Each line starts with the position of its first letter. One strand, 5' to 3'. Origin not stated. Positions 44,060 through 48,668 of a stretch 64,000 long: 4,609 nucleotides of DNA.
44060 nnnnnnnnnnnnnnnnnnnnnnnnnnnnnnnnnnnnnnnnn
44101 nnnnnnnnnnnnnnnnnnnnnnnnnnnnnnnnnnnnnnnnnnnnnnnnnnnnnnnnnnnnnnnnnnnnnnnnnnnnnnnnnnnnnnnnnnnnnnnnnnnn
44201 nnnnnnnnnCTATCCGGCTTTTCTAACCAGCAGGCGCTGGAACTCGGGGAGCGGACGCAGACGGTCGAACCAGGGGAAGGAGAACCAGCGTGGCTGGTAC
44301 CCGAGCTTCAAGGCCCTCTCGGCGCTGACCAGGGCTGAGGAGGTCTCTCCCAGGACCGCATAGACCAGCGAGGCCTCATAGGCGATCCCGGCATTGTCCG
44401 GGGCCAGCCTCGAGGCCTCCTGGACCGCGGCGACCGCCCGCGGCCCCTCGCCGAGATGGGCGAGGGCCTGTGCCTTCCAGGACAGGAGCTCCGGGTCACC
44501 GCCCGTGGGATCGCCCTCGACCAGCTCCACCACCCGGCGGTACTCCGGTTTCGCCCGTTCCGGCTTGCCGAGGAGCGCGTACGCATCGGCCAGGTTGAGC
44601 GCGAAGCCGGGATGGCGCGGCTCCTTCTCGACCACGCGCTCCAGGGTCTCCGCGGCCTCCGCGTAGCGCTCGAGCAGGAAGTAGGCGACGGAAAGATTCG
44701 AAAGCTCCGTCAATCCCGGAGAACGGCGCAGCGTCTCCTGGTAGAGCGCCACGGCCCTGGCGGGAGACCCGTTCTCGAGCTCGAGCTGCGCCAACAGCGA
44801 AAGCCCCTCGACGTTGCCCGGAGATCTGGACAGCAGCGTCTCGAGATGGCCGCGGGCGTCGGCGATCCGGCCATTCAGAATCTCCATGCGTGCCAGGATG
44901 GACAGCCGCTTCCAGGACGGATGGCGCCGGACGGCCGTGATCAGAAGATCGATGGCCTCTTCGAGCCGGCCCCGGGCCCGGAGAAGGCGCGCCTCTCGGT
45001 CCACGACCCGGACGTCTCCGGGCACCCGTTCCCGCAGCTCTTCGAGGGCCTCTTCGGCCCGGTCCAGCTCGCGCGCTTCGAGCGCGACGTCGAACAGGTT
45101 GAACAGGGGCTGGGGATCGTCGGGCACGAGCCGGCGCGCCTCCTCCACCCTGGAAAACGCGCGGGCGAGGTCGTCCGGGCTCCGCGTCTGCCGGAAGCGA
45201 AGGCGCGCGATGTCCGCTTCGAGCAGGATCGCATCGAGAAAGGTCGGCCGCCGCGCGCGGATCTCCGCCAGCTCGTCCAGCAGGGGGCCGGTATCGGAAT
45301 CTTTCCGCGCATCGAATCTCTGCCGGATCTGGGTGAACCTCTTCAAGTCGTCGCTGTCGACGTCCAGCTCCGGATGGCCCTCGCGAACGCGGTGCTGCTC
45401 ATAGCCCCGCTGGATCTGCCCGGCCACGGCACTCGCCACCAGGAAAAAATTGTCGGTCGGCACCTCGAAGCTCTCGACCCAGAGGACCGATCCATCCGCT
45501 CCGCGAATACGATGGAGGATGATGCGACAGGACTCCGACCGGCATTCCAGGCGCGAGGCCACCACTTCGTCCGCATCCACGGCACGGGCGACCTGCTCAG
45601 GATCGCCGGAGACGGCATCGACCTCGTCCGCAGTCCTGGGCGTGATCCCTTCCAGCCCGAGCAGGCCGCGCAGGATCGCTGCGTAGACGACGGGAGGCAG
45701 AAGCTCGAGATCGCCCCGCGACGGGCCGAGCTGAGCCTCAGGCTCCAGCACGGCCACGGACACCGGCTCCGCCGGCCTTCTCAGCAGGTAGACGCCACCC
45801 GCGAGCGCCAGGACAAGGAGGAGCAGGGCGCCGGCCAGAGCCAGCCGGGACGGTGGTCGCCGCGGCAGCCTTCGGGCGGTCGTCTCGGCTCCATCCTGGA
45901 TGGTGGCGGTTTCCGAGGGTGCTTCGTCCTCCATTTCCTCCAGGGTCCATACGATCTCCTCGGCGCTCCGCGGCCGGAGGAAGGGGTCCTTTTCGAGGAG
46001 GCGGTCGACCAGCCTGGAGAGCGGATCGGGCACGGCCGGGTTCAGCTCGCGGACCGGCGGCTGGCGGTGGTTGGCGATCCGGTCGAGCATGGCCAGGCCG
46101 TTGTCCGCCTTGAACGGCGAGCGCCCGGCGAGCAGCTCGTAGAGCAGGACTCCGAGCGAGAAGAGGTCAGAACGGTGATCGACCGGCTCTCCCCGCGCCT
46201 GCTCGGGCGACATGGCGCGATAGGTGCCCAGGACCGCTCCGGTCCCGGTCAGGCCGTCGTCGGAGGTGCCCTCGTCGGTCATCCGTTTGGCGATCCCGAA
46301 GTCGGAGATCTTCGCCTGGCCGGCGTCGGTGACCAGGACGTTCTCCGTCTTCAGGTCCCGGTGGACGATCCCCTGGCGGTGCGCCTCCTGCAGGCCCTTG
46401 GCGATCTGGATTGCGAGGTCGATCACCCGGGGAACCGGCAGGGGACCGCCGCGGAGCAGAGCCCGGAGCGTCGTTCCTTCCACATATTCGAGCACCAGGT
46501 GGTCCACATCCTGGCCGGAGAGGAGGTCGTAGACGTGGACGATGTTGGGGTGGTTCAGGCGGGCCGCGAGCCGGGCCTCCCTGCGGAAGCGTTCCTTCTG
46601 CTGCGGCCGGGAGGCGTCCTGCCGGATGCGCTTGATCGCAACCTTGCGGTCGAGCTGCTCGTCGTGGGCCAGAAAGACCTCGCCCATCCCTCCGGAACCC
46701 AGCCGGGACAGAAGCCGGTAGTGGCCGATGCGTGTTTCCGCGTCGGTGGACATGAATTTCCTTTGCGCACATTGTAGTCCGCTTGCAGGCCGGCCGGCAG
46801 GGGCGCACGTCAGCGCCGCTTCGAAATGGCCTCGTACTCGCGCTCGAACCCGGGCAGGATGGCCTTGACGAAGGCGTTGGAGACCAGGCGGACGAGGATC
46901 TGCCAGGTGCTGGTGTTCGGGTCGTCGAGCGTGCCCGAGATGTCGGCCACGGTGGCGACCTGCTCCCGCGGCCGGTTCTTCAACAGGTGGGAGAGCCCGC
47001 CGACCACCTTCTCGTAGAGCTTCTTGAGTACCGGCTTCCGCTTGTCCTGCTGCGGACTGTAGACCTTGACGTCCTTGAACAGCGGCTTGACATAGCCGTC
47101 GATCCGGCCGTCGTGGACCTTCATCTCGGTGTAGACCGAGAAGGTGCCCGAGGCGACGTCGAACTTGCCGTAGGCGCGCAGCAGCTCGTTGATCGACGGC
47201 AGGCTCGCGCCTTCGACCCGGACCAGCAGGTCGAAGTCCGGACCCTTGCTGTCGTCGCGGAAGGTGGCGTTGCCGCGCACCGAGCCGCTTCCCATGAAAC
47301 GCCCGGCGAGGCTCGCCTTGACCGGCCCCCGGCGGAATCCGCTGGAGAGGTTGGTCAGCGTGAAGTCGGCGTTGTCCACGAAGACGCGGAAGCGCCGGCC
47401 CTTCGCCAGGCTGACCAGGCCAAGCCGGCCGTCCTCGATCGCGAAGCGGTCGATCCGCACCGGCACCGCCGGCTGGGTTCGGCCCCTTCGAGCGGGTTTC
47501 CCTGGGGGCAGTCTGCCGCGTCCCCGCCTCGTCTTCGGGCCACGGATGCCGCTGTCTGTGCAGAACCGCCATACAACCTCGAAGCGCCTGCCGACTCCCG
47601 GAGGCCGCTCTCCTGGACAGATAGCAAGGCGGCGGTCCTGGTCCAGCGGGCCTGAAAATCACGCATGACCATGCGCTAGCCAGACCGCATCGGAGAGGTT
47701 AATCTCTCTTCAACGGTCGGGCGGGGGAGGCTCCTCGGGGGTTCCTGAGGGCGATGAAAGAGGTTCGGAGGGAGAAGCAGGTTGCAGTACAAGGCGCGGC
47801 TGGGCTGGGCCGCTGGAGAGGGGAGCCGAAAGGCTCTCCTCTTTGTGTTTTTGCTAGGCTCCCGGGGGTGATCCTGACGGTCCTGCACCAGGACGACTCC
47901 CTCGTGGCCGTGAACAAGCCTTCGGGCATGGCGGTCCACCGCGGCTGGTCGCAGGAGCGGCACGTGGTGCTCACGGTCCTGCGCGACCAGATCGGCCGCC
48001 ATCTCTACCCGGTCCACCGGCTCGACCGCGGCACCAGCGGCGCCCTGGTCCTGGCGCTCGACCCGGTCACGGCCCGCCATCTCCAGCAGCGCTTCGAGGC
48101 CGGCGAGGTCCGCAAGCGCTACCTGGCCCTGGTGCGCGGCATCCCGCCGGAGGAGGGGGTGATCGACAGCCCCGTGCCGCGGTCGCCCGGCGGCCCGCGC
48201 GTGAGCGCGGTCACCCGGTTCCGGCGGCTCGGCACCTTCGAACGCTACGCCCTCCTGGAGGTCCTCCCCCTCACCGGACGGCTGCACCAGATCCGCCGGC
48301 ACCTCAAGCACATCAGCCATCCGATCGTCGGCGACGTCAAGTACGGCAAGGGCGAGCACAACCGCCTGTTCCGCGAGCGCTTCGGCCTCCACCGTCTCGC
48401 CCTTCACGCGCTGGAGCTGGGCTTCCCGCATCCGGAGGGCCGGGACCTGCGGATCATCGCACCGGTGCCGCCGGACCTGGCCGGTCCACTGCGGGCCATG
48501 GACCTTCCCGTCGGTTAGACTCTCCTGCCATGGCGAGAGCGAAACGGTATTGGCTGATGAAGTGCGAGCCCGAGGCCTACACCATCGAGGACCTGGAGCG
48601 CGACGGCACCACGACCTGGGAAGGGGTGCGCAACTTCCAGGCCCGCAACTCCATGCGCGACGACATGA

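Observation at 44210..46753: Second full-length STK-TM-TPR paralog, again convergently overlapping a gene of the same orphan family (locus B) - a recurring two-component module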

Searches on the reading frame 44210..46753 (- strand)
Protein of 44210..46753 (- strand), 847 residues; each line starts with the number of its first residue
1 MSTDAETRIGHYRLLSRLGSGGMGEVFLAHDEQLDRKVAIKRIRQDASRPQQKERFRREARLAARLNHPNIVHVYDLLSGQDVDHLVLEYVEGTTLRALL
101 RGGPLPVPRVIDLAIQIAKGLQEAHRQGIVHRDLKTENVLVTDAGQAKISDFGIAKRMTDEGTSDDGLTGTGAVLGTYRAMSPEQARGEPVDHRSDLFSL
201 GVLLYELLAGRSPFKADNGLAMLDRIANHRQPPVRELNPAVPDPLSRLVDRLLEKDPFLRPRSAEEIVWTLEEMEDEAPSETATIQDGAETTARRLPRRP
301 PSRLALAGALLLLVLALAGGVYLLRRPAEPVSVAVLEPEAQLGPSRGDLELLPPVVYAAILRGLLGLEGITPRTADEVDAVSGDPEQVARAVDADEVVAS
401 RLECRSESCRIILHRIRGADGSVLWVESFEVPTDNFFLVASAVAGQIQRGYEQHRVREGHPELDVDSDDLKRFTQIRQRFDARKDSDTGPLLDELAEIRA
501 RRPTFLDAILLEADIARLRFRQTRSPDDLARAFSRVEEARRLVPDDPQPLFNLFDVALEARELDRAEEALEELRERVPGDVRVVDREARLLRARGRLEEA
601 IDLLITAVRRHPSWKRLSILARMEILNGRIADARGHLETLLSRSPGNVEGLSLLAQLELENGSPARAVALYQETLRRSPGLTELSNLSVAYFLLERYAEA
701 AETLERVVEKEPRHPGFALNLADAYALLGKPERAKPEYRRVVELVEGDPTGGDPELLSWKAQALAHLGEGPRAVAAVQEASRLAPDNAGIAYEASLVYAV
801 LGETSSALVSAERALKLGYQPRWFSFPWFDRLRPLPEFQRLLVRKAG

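Call 8: search_protein_families(library=pfam, proteins=[window:44210-46753:-], max_evalue=0.1)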
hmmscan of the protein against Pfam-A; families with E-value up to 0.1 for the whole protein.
window:44210-46753:- (847 aa): 29 families (the best 25 are shown)
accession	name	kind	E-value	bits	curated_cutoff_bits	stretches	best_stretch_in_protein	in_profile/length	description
PF00069.31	Pkinase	-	1.1e-53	182.8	31.7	1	12-266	1-256/263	Protein kinase domain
PF07714.23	PK_Tyr_Ser-Thr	-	9.6e-41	140.2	23.1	1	14-262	3-250/258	Protein tyrosine and serine/threonine kinase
PF14559.12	TPR_19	-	7.6e-25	87.5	25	3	695-743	5-53/68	Tetratricopeptide repeat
PF13432.12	TPR_16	-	1.7e-23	83.1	32.7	4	627-680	10-63/65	Tetratricopeptide repeat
PF07719.23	TPR_2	-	4.6e-22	76.7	27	2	684-714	4-34/34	Tetratricopeptide repeat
PF13428.12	TPR_14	-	1.1e-20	72.4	23.5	4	688-723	8-43/44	Tetratricopeptide repeat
PF13174.12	TPR_6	-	1.4e-12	47.8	26.3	0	687-713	6-32/33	Tetratricopeptide repeat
PF00515.34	TPR_1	-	2.5e-12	46.5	27.8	0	689-713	9-33/34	Tetratricopeptide repeat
PF13431.12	TPR_17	-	9.6e-12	44.6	24.4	1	704-734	2-32/34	Tetratricopeptide repeat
PF13424.12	TPR_12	-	7e-11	42.6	30.1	0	719-784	6-75/77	Tetratricopeptide repeat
PF13181.12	TPR_8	-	4.1e-09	36.3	25.7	1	719-744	5-30/34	Tetratricopeptide repeat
PF12895.13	ANAPC3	-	1.4e-08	35.3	27.2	1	628-706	3-81/82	Anaphase-promoting complex, cyclosome, subunit 3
PF13429.12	TPR_15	-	6.5e-08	32.8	26.2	1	555-748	52-247/280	Tetratricopeptide repeat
PF23914.1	TPR_CcmH_CycH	-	1.6e-07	31.8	42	1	630-677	103-150/158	Cytochrome c-type biogenesis protein H TPR domain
PF13414.12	TPR_11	-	1.6e-07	31.3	26.8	1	690-729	3-42/42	TPR repeat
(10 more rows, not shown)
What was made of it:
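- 44210..46753 (-): kinB, a receptor Ser/Thr kinase of 847 aa. Kinase domain at about 45956-46720, TM helix at about 45782-45838, juxtamembrane Cys-pair block at about 45458-45553, TPR region at about 44294-45091. Pkinase E 1e-53 plus many TPR families (call 8).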

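Call 62: search_protein_families(library=padloc, proteins=[window:44210-46753:-], max_evalue=0.01)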
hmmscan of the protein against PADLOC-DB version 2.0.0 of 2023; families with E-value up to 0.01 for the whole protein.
window:44210-46753:- (847 aa): 34 families (the best 25 are shown)
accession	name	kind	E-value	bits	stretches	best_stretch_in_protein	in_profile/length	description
PDLC04061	PD-T4-6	-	4.6e-96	321.3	1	10-284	16-296/510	-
PDLC04042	PD-T4-6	-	1.6e-89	298.4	1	5-285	4-283/292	-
PDLC04043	PD-T4-6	-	6.8e-84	280.5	1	4-318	9-318/452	-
PDLC04053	PD-T4-6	-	1.3e-82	275.7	1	5-293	4-290/311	-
PDLC04060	PD-T4-6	-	5.2e-81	271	1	10-284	8-279/486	-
PDLC04054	PD-T4-6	-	2.7e-78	261.8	1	7-300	7-299/347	-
PDLC04138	mad6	-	4.3e-76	255.2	1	2-282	43-321/659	mads_6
PDLC04052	PD-T4-6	-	4.6e-74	248.4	1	10-294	9-296/496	-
PDLC04057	PD-T4-6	-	6.6e-74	247.5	1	10-284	8-280/443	-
PDLC04039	PD-T4-6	-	3.5e-72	241.9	1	6-279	10-280/458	-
PDLC04040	PD-T4-6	-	2.1e-70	236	1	18-292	2-284/547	-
PDLC04047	PD-T4-6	-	5.3e-70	234.1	1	2-297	2-295/327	-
PDLC01088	C3a189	-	9.9e-69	230.7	1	18-308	5-272/840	kinase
PDLC04064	PD-T4-6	-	2.9e-64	215.4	1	7-258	17-264/369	-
PDLC04048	PD-T4-6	-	2.2e-63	212.8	1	10-298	10-297/354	-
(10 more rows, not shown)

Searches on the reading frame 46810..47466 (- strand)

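Call 16: search_protein_families(library=pfam, proteins=[window:46810-47466:-], max_evalue=0.01)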
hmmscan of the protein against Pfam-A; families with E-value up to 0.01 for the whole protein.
window:46810-47466:- (218 aa): 1 family
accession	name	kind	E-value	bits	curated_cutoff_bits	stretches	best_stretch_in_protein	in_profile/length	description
PF05359.17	DUF748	-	8e-09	34.5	50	1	2-133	668-798/1037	Domain of Unknown Function (DUF748)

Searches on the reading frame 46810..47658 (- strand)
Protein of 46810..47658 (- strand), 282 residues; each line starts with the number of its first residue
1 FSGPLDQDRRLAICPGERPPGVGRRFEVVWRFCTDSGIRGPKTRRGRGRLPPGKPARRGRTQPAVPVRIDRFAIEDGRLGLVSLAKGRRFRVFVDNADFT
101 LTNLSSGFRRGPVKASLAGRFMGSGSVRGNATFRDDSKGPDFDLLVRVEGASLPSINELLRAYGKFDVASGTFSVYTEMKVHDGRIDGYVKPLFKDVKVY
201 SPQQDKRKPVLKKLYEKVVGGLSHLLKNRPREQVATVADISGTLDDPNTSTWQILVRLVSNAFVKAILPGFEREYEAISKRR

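Call 89: search_protein_families(library=pfam, proteins=[window:46810-47658:-], max_evalue=1)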
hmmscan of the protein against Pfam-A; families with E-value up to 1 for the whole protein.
window:46810-47658:- (282 aa): 1 family
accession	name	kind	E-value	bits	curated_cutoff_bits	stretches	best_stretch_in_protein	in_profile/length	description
PF05359.17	DUF748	-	1.1e-10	40.7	50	2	53-197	655-798/1037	Domain of Unknown Function (DUF748)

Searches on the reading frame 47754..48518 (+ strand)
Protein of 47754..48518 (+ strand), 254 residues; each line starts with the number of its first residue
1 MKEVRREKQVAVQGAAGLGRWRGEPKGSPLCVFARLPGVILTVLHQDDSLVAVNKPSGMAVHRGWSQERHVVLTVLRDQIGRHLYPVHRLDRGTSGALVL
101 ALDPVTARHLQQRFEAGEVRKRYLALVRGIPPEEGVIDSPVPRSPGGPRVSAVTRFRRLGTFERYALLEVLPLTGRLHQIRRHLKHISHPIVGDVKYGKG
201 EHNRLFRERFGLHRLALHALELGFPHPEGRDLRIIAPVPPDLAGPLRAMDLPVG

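Call 16: search_protein_families(library=pfam, proteins=[window:47754-48518:+], max_evalue=0.01)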
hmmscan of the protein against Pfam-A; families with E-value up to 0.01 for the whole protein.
window:47754-48518:+ (254 aa): 1 family
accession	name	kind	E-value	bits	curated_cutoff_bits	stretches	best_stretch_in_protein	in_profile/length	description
PF00849.27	PseudoU_synth_2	-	1.9e-31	109.8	26.8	1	50-186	2-152/152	RNA pseudouridylate synthase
